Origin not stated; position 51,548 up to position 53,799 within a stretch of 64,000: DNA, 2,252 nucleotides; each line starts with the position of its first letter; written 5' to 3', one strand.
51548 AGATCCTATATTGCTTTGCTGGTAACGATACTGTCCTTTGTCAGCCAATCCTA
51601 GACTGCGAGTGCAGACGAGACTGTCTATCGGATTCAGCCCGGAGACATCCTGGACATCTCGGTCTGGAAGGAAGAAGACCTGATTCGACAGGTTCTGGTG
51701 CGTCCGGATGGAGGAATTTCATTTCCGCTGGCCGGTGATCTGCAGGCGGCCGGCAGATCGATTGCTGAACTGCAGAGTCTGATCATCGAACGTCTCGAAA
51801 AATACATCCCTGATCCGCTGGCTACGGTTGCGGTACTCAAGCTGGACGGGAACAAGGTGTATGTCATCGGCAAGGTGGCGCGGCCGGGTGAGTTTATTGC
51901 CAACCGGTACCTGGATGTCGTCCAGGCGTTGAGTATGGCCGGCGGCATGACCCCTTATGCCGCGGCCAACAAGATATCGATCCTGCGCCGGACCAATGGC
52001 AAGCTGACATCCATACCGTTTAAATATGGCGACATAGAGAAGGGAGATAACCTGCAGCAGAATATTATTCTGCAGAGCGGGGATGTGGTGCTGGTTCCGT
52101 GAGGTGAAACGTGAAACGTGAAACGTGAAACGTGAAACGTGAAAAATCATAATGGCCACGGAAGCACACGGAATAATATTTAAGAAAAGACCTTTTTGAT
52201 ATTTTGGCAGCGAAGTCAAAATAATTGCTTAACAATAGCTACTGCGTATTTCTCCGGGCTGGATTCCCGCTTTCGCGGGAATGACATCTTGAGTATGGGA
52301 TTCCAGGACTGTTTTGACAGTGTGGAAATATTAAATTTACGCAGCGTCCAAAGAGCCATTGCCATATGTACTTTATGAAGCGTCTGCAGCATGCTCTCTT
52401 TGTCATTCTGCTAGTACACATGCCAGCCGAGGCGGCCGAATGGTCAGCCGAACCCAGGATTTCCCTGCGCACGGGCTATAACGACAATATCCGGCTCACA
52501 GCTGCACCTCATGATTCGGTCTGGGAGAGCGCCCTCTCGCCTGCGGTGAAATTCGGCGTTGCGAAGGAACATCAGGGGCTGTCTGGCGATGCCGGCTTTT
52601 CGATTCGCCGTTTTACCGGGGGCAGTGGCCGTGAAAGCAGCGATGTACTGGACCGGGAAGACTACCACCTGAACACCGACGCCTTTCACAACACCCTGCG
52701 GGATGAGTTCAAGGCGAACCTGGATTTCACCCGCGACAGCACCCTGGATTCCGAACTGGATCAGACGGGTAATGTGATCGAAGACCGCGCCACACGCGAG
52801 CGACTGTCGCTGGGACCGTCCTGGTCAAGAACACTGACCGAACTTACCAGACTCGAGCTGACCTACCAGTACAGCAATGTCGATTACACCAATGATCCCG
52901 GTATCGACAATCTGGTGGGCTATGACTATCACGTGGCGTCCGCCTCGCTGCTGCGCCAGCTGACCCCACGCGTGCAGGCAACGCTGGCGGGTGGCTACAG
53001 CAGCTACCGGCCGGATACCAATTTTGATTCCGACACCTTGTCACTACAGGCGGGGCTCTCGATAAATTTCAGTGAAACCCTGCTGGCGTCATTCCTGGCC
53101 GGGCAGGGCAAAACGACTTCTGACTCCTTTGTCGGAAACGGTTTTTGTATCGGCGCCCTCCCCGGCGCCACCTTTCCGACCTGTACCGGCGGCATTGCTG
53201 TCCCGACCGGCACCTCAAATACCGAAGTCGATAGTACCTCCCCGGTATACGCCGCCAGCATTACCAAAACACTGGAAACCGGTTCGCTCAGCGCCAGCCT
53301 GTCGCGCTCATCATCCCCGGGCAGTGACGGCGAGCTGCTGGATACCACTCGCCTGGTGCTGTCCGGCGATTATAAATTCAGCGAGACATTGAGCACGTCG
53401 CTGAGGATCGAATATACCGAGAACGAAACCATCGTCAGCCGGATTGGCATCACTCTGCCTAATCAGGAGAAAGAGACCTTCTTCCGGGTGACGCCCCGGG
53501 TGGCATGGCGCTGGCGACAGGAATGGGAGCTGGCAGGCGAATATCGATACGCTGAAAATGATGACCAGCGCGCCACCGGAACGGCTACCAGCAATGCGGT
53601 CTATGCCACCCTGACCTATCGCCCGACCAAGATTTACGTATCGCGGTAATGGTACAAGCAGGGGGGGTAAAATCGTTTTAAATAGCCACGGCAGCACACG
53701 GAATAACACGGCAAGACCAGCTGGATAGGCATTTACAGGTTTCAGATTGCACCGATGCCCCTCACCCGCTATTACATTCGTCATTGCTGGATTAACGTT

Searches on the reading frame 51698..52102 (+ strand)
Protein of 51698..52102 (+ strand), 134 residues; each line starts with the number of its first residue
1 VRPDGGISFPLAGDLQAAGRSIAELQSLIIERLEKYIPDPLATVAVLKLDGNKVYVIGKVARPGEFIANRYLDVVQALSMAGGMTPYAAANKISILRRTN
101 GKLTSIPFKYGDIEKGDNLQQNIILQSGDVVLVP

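Call 26: search_protein_families(library=pfam, proteins=[window:51698-52102:+])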
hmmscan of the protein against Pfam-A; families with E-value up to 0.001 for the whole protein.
window:51698-52102:+ (134 aa): 3 families
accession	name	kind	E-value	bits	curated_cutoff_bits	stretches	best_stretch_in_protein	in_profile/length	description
PF02563.21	Poly_export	-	3e-12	47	28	1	2-46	32-76/77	Polysaccharide biosynthesis/export protein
PF22461.2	SLBB_2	-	2.7e-09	37.4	27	1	53-133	2-79/79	SLBB domain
PF10531.15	SLBB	-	4.7e-08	33.2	27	1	53-106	1-54/55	SLBB domain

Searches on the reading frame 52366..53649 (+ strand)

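Call 26: search_protein_families(library=pfam, proteins=[window:52366-53649:+])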
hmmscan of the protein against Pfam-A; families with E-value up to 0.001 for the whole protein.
window:52366-53649:+ (427 aa): 2 families
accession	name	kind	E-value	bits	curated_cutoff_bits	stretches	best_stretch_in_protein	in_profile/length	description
PF07642.17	BBP2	-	0.00011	22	26.2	1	220-408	167-324/339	Putative beta-barrel porin-2, OmpL-like. bbp2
PF13505.12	OMP_b-brl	-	0.00066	20.3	28.7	0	169-250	28-112/175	Outer membrane protein beta-barrel domain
